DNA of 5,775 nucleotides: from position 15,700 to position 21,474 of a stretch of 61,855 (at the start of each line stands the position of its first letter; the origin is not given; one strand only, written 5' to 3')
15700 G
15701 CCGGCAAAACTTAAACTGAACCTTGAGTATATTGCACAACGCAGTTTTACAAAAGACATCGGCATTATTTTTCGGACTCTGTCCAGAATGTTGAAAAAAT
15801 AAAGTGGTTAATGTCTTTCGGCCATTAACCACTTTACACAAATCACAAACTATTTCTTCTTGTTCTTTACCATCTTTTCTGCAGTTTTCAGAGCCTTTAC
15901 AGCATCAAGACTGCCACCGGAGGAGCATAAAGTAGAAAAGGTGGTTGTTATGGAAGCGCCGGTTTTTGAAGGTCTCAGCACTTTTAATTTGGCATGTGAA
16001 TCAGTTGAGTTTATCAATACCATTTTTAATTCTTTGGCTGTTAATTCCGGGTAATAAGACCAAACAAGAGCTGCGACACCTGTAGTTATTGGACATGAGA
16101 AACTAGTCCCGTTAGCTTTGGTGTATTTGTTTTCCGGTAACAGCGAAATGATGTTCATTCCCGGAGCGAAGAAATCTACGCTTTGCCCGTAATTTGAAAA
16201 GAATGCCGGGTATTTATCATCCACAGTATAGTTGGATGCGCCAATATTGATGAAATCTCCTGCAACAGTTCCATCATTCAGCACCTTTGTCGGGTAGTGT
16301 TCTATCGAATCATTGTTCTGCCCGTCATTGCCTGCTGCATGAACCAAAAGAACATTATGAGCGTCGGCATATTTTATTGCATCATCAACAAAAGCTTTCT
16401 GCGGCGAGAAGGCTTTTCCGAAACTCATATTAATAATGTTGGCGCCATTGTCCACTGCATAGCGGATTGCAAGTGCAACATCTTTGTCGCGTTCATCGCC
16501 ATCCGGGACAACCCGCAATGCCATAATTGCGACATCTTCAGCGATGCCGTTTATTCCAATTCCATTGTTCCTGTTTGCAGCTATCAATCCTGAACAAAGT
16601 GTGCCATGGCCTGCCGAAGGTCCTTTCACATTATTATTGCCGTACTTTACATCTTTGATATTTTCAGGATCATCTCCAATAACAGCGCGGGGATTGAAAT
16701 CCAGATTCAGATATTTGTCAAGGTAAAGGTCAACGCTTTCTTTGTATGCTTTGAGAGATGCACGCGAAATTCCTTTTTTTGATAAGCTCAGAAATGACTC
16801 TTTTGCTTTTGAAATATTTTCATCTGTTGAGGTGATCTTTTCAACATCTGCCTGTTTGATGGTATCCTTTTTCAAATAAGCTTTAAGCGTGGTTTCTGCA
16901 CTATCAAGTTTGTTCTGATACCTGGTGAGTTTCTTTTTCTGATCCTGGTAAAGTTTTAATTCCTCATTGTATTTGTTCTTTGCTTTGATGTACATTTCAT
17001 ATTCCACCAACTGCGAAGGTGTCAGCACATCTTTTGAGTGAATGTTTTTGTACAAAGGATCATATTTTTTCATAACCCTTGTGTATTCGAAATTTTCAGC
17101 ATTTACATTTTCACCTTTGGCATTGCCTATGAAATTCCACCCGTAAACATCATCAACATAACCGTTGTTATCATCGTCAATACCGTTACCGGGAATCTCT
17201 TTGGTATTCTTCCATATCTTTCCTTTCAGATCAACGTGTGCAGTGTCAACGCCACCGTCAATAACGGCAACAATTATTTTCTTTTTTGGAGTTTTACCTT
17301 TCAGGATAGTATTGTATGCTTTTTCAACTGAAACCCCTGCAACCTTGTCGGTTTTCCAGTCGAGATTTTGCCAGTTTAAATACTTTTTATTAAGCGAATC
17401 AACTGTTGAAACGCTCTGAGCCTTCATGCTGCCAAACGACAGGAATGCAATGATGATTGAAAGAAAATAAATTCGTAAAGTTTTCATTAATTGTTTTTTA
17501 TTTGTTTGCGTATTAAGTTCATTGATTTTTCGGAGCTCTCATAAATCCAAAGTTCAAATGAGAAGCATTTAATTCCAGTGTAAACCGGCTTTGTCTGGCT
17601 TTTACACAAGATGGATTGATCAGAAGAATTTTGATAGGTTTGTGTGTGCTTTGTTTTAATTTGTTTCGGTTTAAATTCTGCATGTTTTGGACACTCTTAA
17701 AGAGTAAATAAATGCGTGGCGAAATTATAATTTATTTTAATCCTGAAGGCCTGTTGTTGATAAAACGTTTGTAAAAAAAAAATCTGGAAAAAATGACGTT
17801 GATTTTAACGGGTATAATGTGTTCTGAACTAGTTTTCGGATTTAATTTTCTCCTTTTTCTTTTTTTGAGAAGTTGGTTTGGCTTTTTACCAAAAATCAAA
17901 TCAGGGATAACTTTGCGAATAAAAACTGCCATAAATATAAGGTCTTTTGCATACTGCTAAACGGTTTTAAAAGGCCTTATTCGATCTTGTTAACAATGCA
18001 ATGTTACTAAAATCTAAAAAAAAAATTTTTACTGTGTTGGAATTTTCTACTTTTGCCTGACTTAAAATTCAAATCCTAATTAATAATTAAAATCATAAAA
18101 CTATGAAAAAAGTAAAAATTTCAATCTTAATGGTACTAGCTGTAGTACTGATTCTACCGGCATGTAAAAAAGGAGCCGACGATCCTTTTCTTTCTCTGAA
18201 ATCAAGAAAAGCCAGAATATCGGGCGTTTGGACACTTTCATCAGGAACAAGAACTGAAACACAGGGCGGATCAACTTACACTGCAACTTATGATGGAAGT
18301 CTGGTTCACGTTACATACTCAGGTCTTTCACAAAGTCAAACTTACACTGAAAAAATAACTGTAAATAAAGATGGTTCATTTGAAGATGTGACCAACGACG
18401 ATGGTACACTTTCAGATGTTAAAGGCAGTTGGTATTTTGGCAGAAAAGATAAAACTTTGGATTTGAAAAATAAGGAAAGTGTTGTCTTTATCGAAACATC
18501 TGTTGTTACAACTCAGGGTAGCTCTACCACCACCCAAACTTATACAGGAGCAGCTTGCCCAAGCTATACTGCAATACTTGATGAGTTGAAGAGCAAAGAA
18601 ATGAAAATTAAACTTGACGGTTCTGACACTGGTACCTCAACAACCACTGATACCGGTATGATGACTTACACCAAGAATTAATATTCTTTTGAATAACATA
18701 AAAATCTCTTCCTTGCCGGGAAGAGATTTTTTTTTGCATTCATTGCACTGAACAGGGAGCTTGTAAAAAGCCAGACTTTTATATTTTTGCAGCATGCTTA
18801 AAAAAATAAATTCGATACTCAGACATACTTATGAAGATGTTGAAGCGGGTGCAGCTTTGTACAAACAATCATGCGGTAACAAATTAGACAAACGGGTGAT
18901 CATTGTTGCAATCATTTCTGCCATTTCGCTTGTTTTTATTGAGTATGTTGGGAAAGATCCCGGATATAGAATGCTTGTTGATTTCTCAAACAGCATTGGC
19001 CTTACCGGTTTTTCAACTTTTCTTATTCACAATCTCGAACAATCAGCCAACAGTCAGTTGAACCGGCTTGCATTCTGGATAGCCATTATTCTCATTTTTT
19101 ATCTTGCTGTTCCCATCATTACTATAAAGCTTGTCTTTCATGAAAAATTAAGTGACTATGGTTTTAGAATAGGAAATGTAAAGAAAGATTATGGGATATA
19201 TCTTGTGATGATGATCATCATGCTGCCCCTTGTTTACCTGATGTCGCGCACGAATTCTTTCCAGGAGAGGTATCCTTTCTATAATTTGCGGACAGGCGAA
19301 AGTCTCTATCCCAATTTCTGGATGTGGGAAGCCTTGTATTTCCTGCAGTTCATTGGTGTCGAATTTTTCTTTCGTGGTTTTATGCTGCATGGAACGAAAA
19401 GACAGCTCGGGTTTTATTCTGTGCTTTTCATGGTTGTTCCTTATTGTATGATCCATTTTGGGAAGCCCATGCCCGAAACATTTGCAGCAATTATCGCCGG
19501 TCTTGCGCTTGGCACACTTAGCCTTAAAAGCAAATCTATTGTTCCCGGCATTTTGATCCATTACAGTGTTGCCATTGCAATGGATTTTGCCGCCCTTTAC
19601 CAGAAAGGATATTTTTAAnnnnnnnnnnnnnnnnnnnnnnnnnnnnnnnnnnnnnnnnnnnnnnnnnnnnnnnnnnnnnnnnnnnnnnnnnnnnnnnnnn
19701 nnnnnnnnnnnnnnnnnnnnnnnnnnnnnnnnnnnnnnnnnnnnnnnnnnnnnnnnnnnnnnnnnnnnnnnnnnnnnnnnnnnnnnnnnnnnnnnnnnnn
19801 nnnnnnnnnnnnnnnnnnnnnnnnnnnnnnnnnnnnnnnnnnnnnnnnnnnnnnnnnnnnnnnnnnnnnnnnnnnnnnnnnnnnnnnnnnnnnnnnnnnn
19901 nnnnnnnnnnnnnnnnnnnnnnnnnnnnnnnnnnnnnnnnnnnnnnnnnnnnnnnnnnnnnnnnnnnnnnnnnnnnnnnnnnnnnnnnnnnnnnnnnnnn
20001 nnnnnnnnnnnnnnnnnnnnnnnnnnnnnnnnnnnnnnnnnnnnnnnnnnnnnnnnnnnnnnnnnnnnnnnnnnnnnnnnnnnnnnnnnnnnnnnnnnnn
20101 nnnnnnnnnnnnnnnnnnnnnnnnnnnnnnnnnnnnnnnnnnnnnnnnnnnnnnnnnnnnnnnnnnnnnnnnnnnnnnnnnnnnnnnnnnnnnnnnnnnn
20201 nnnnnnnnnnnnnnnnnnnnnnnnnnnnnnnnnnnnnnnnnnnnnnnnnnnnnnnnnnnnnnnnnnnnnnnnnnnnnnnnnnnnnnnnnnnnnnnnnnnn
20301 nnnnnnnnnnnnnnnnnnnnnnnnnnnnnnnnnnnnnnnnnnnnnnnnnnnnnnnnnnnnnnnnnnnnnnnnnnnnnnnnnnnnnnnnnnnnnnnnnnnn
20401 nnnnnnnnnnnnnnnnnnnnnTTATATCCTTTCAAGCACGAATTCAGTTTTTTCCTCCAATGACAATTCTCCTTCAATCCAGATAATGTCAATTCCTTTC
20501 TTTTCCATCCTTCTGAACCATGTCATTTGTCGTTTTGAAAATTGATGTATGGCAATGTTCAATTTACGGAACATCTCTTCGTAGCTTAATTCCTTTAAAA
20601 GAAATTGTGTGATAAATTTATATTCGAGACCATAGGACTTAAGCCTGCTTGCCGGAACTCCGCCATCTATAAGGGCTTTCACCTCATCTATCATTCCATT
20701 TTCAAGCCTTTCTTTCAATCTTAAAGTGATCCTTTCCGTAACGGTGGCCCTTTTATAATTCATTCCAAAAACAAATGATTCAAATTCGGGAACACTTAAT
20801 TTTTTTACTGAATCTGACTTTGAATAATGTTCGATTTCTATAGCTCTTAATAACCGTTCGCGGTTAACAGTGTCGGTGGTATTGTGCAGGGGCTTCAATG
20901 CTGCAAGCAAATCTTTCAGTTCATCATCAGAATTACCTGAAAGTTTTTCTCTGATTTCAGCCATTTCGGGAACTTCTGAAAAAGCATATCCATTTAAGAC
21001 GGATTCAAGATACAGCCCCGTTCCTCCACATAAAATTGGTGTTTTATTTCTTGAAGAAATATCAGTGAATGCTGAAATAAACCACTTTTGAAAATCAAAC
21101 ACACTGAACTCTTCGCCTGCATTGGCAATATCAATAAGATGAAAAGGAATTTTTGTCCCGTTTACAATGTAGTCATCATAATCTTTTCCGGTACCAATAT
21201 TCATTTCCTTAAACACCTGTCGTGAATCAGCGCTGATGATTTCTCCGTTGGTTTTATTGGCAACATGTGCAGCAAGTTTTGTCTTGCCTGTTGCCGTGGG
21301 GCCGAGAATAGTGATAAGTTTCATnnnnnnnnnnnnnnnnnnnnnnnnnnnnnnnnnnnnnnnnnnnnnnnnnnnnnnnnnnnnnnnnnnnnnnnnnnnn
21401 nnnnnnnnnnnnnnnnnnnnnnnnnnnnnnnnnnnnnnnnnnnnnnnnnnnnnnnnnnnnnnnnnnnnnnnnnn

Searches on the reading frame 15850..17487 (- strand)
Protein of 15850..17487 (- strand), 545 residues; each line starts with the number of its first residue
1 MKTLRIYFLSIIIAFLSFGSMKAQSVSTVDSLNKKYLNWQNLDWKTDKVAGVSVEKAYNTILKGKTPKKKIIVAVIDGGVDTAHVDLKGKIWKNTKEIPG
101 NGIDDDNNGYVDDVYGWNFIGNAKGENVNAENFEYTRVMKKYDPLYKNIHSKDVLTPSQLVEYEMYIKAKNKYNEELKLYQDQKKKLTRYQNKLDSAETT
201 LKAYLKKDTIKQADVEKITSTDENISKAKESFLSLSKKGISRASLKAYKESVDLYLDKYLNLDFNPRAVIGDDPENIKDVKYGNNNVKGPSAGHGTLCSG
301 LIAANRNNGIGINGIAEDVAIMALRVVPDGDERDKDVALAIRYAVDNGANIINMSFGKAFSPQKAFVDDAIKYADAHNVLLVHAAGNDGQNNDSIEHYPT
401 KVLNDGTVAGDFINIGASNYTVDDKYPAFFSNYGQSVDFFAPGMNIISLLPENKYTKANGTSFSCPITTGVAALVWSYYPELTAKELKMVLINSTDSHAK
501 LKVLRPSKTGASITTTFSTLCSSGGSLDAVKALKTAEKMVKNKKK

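Call 9: search_protein_families(library=pfam, proteins=[window:15850-17487:-])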
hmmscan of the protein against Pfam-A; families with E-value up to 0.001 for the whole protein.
window:15850-17487:- (545 aa): 1 family
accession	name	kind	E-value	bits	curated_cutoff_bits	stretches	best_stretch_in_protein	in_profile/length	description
PF00082.27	Peptidase_S8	-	4.1e-50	171.1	21.8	1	69-499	2-277/288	Subtilase family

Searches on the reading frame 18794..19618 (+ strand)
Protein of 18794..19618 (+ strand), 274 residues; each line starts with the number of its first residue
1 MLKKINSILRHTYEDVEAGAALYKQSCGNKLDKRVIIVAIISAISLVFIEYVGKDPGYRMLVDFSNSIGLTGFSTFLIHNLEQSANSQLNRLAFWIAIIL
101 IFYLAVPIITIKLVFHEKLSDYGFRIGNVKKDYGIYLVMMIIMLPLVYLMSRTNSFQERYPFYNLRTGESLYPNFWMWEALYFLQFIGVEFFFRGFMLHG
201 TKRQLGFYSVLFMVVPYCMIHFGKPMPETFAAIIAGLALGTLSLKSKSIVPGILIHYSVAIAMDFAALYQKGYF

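Call 9: search_protein_families(library=pfam, proteins=[window:18794-19618:+])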
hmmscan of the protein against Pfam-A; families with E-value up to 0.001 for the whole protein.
window:18794-19618:+ (274 aa): 1 family
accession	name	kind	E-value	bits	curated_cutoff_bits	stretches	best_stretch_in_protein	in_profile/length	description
PF02517.21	Rce1-like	-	3.6e-09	37.2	22.4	1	175-258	5-89/93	Type II CAAX prenyl endopeptidase Rce1-like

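Call 20: find_encoding_contigs(protein=window:18794-19618:+, flank=10000, max_places=10)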
Protein window:18794-19618:+ (274 aa): 9 contigs read that carry it; 7 places shown.
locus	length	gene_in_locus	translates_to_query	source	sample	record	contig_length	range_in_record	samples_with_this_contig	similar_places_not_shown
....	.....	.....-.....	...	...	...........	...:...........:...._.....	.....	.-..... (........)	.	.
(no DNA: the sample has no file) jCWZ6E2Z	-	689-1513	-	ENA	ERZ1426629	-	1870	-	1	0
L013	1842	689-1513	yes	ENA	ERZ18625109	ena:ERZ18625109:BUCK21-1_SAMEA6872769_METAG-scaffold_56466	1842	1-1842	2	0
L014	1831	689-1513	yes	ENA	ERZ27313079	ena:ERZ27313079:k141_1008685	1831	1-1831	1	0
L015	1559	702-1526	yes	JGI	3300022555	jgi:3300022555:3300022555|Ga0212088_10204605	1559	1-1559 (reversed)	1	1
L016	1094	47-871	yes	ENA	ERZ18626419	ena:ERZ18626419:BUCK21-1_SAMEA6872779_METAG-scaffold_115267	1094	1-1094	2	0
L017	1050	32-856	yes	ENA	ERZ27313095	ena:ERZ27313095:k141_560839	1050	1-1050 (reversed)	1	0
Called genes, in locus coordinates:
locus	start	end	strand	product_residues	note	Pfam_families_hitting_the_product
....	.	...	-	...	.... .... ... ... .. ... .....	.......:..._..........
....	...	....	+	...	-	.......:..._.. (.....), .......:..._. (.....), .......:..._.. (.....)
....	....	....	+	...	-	-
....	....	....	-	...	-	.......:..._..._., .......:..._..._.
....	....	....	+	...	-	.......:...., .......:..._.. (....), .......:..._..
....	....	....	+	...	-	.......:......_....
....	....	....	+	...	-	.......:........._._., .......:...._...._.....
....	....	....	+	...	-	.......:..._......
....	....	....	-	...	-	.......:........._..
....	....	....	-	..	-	-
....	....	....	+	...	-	-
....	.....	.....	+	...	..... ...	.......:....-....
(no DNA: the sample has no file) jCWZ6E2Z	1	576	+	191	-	?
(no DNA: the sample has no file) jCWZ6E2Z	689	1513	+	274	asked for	PF02517:Rce1-like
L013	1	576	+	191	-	?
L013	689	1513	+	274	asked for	PF02517:Rce1-like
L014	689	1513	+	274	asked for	PF02517:Rce1-like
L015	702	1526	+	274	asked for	PF02517:Rce1-like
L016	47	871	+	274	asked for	PF02517:Rce1-like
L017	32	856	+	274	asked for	PF02517:Rce1-like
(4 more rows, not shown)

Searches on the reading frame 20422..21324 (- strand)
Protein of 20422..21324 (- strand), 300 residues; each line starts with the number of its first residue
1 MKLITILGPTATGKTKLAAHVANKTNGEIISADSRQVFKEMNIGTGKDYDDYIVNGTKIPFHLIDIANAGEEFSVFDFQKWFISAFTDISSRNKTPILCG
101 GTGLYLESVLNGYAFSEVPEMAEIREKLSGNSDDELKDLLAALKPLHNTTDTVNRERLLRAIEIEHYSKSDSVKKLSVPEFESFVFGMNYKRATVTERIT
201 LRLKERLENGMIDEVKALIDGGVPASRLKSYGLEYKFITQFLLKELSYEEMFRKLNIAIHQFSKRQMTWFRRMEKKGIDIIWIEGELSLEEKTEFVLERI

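Call 9: search_protein_families(library=pfam, proteins=[window:20422-21324:-])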
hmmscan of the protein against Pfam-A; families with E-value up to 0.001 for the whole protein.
window:20422-21324:- (300 aa): 2 families
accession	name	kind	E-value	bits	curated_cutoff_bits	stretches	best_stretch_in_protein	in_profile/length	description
PF01715.23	IPPT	-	4.1e-56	190.8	23.6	1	36-272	1-242/243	IPP transferase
PF01745.22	IPT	-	2.2e-07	31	20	1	1-58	1-58/233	Isopentenyl transferase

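Call 17: find_encoding_contigs(protein=window:20422-21324:-, flank=10000, max_places=10)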
Protein window:20422-21324:- (300 aa): 6 contigs read that carry it; 5 places shown.
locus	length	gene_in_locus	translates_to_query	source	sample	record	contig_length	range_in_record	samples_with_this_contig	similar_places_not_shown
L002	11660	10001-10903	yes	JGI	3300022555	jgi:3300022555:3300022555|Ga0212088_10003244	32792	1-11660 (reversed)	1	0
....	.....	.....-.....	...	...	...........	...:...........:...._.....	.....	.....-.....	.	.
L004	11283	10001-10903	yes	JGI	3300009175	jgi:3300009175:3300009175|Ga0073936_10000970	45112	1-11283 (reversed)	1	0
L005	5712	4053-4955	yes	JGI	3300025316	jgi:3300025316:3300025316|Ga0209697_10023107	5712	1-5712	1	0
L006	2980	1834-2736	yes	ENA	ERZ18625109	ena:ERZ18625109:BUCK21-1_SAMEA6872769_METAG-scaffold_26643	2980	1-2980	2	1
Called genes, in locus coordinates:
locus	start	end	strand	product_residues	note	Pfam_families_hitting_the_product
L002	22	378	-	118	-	-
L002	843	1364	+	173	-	-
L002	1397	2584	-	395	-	PF01641:SelR, PF01625:PMSR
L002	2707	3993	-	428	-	PF00691:OmpA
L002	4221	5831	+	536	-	PF22694:CtpB_N-like, PF00595:PDZ (weak), PF13180:PDZ_2, PF17820:PDZ_6 (weak), PF03572:Peptidase_S41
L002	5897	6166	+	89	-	-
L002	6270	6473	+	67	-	-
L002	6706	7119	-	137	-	PF01894:YjbQ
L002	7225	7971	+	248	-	PF01048:PNP_UDP_1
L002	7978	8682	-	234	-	PF13852:DUF4197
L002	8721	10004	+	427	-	PF00535:Glycos_transf_2 (faint)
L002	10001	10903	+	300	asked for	PF01745:IPT (weak), PF01715:IPPT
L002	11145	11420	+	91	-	-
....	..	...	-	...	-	-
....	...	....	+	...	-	-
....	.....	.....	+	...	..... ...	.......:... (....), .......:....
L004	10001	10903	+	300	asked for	PF01745:IPT (weak), PF01715:IPPT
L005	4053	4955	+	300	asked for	PF01745:IPT (weak), PF01715:IPPT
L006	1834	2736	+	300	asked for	PF01745:IPT (weak), PF01715:IPPT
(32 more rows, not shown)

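Call 43: find_homologous_proteins(query=window:20422-21324:-, max_evalue=1e-60)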
Query window:20422-21324:- (300 aa): 7997 proteins with E <= 1e-60 among 8000 candidates; the best 120 are listed.
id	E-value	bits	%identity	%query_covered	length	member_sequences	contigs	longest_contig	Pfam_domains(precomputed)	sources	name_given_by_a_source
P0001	8.7e-194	660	100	100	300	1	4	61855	PF01745.23,PF01715.24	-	-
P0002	1.4e-139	482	73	99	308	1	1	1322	PF01745.23,PF01715.24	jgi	-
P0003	3.3e-132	458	69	100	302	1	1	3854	PF01745.23,PF01715.24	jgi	jgi:tRNA dimethylallyltransferase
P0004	4.7e-132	458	69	99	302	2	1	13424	PF01745.23,PF01715.24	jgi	-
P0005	5.6e-132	458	69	100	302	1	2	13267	PF01715.24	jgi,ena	jgi:tRNA dimethylallyltransferase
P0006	6.5e-132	457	69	99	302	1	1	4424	PF01745.23,PF01715.24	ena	-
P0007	1.6e-131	456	70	100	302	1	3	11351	PF01745.23,PF01715.24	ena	-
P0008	6.5e-131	454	68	100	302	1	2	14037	PF01745.23,PF01715.24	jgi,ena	jgi:tRNA dimethylallyltransferase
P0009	7.3e-131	454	69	100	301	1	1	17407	PF01715.24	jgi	jgi:tRNA dimethylallyltransferase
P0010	8.4e-131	454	69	100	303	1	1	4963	PF01745.23,PF01715.24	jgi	jgi:tRNA dimethylallyltransferase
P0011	1.7e-130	453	69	100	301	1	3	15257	PF01745.23,PF01715.24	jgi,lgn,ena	-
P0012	2.5e-130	452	70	100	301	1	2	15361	PF01745.23,PF01715.24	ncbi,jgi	ncbi:MAG: tRNA (adenosine(37)-N6)-dimethylallyltransferase MiaA [Bacteroidales bacterium]|jgi:tRNA d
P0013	2.6e-130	452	69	99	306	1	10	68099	PF01745.23,PF01715.24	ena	-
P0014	3.6e-130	452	69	99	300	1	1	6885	PF01715.24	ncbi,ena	-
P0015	6.8e-130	451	68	99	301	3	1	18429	PF01745.23,PF01715.24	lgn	-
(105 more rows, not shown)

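Call 44: find_encoding_contigs(protein=P0013, flank=4000, max_places=3)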
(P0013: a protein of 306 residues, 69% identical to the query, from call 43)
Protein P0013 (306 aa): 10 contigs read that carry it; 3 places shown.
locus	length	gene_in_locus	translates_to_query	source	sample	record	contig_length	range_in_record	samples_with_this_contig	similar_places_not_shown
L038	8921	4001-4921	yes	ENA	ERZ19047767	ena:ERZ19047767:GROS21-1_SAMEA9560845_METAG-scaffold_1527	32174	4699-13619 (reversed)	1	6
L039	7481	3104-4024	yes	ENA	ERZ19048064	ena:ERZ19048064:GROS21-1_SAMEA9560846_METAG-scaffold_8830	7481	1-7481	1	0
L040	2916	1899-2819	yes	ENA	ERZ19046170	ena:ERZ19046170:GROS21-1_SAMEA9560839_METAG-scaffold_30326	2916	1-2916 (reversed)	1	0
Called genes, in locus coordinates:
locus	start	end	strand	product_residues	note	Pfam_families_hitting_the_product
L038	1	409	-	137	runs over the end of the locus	PF01894:YjbQ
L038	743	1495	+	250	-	PF01048:PNP_UDP_1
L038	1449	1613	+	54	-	-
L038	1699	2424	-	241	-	PF13852:DUF4197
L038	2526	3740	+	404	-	PF00535:Glycos_transf_2 (faint)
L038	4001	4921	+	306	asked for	PF01745:IPT (faint), PF01715:IPPT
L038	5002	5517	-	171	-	-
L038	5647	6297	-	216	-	PF01135:PCMT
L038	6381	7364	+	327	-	PF01408:GFO_IDH_MocA, PF22660:RS_preATP-grasp-like (weak), PF22725:GFO_IDH_MocA_C3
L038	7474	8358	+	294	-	-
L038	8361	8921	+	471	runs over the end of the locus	PF13727:CoA_binding_3, PF02397:Bac_transf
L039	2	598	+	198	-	?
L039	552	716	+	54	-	-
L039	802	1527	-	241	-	PF13852:DUF4197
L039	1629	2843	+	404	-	PF00535:Glycos_transf_2 (faint)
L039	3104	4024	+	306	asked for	PF01745:IPT (faint), PF01715:IPPT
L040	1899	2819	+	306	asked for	PF01745:IPT (faint), PF01715:IPPT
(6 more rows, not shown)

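Call 45: find_encoding_contigs(protein=P0009, flank=4000, max_places=2)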
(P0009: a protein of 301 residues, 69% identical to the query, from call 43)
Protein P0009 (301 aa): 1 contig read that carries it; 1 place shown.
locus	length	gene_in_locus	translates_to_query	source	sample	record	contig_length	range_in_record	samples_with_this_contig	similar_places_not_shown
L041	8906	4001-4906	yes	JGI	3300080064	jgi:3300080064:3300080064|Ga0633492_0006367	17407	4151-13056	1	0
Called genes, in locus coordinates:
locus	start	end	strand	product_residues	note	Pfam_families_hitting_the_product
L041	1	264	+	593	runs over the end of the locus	PF00654:Voltage_CLC, PF00571:CBS (weak)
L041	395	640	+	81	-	-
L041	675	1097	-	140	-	PF01894:YjbQ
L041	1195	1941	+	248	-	PF01048:PNP_UDP_1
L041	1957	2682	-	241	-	PF13852:DUF4197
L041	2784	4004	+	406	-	PF00535:Glycos_transf_2 (faint), PF13641:Glyco_tranf_2_3 (faint)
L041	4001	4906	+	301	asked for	PF01715:IPPT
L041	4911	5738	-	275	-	PF02517:Rce1-like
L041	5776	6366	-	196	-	-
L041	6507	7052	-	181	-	-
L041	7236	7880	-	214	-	PF01135:PCMT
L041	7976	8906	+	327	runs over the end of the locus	PF01408:GFO_IDH_MocA, PF22725:GFO_IDH_MocA_C3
